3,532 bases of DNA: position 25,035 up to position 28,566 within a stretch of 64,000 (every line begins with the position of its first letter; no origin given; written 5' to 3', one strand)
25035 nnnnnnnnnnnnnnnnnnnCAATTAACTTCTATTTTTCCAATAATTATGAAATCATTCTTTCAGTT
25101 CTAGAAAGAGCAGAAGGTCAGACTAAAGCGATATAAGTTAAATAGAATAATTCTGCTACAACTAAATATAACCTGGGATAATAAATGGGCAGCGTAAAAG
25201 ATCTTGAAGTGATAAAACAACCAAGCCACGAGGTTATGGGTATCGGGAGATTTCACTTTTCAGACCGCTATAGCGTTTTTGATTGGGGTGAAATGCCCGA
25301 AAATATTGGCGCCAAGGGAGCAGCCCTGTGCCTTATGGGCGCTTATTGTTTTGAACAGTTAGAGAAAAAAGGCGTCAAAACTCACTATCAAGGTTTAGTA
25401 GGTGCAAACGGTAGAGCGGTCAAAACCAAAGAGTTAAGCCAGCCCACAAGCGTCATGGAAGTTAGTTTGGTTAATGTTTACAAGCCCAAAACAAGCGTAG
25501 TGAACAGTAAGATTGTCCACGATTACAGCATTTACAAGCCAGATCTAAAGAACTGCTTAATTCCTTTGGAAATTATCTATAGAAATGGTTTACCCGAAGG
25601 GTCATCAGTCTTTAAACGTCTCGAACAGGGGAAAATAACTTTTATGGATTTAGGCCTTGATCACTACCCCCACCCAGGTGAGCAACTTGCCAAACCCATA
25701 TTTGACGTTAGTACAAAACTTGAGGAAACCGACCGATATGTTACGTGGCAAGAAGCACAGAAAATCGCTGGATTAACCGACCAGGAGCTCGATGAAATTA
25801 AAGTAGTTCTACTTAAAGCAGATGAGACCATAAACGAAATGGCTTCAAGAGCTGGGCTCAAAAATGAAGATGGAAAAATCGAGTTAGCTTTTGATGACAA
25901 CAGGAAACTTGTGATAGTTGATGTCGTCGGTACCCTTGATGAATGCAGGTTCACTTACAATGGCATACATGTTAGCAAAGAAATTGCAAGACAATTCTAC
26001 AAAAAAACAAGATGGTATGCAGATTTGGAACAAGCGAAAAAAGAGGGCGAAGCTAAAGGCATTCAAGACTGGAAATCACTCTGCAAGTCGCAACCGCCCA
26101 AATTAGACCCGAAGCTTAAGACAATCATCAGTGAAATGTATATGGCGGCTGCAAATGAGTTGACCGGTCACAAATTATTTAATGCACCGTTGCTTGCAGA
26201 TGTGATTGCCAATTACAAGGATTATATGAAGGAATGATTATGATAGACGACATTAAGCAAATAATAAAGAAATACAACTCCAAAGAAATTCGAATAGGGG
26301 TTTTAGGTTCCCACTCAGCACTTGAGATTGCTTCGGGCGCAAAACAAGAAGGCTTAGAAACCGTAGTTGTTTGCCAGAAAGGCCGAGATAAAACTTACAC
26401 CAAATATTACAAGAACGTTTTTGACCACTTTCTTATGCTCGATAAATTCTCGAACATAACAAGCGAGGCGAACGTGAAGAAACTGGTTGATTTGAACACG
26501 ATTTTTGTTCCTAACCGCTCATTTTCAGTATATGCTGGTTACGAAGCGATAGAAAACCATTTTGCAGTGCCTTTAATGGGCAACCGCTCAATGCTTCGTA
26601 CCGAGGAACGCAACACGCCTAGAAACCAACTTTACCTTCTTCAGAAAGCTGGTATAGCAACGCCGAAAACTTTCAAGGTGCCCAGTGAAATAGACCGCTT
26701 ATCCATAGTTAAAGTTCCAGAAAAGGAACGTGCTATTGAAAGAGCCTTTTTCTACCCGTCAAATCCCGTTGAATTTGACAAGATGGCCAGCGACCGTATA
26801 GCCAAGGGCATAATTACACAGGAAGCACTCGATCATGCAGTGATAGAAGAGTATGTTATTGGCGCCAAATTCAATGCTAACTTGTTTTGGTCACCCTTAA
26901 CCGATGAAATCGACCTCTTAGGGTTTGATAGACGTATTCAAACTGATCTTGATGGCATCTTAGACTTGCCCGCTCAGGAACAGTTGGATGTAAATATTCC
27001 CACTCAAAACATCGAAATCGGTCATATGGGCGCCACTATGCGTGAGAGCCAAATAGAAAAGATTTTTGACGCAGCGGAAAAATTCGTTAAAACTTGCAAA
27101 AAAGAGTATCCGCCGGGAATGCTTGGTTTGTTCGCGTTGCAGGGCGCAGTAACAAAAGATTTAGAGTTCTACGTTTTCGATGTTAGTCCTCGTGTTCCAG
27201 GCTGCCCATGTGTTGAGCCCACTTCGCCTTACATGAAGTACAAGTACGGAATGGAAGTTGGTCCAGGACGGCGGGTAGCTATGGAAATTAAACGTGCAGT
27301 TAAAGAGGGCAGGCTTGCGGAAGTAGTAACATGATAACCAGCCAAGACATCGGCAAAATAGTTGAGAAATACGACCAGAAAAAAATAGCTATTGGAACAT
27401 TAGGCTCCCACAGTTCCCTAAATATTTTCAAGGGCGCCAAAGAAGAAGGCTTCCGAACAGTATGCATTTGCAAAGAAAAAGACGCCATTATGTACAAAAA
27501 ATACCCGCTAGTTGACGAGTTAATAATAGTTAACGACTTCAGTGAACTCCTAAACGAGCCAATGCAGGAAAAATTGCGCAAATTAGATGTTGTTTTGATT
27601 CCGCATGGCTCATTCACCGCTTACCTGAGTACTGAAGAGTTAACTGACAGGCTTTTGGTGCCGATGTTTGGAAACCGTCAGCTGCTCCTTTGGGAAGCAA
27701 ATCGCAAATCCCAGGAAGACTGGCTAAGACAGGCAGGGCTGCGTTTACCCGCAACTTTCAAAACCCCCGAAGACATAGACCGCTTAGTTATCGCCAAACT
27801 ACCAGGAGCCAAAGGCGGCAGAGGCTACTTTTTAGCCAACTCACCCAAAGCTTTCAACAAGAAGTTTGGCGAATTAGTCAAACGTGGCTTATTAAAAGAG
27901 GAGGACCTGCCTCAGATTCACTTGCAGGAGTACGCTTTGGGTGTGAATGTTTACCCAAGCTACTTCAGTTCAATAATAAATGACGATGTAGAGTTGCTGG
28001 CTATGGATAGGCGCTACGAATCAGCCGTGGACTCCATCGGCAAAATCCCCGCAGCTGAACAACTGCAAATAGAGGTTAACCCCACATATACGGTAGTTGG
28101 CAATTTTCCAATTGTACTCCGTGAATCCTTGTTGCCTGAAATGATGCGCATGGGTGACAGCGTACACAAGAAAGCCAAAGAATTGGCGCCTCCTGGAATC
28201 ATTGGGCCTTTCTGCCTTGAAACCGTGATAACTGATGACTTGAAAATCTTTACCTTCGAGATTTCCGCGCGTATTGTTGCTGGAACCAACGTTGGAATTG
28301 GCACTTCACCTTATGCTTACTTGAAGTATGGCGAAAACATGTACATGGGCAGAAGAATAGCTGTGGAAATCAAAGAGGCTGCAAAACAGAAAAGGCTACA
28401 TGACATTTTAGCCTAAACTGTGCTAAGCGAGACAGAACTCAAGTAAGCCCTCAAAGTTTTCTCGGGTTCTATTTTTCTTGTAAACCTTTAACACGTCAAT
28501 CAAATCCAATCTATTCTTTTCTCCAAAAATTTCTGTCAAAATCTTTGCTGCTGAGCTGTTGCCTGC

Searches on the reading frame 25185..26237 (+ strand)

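Call 5: search_protein_families(library=pfam, proteins=[window:25185-26237:+], max_evalue=0.01)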
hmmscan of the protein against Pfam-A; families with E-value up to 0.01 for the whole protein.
window:25185-26237:+ (350 aa): 1 family
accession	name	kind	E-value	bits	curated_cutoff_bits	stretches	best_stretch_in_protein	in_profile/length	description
PF01259.24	SAICAR_synt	-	2.4e-23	83.6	20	1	23-274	21-221/233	SAICAR synthetase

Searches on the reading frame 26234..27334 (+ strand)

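Call 5: search_protein_families(library=pfam, proteins=[window:26234-27334:+], max_evalue=0.01)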
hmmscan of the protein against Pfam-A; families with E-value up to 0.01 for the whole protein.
window:26234-27334:+ (366 aa): 2 families
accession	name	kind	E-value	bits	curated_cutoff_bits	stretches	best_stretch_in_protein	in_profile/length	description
PF06973.17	DUF1297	-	2.4e-67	226.6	23.8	1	180-366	1-188/188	Domain of unknown function (DUF1297)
PF06849.18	DUF1246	-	1.5e-43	148.1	25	1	21-147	1-122/122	Protein of unknown function (DUF1246)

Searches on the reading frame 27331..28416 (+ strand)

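Call 5: search_protein_families(library=pfam, proteins=[window:27331-28416:+], max_evalue=0.01)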
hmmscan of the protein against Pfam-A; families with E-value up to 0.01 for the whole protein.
window:27331-28416:+ (361 aa): 2 families
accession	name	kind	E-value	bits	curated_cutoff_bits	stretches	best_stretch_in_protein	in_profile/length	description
PF06973.17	DUF1297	-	3.1e-74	249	23.8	1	175-360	2-187/188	Domain of unknown function (DUF1297)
PF06849.18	DUF1246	-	1.9e-46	157.5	25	1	21-143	1-122/122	Protein of unknown function (DUF1246)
